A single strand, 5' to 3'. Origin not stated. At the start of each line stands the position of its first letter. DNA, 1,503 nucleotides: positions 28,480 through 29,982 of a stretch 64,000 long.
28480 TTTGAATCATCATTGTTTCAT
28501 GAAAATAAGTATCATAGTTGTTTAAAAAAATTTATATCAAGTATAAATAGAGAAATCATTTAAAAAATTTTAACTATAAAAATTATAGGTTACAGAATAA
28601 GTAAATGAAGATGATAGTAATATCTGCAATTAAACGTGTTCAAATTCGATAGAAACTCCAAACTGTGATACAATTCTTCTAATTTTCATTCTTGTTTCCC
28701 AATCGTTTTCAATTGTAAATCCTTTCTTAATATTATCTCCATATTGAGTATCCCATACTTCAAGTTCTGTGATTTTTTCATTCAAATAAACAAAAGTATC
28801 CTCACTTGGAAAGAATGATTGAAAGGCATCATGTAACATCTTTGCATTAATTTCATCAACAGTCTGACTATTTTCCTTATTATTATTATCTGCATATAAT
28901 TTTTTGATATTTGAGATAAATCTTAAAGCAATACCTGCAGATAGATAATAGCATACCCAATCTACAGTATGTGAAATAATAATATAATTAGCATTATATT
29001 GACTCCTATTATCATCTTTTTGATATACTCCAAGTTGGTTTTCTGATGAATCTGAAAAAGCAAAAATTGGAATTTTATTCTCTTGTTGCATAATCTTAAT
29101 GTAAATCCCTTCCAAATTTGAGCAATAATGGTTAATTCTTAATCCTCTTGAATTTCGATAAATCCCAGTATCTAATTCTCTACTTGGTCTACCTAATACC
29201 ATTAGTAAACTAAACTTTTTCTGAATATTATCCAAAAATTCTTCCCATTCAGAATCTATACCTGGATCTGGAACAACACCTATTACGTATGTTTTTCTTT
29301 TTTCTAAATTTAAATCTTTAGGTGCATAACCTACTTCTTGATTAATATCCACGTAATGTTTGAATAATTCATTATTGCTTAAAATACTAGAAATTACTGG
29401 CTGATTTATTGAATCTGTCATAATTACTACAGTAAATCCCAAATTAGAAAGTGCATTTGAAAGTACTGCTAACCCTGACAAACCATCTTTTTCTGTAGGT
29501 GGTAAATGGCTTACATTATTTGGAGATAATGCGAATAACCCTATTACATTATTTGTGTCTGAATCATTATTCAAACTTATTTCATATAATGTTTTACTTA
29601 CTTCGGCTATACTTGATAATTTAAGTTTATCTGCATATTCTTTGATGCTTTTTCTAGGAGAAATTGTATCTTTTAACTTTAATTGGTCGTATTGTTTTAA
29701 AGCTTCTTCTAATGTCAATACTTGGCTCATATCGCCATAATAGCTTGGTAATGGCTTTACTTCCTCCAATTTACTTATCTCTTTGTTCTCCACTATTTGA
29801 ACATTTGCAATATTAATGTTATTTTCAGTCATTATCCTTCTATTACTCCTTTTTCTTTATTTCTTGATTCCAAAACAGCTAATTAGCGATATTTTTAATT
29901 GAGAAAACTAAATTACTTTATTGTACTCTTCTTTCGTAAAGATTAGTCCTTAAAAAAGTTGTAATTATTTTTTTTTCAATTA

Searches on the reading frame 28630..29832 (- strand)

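Call 8: search_protein_families(library=pfam, proteins=[window:28630-29832:-], max_evalue=0.01)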
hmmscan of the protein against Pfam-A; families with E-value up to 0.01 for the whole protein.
window:28630-29832:- (400 aa): 1 family
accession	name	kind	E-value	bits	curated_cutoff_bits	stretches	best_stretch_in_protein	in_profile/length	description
PF14336.11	GLUCM-like_C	-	8.9e-14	52.1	27.9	1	104-314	47-246/291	D-glutamate cyclase-like, C-terminal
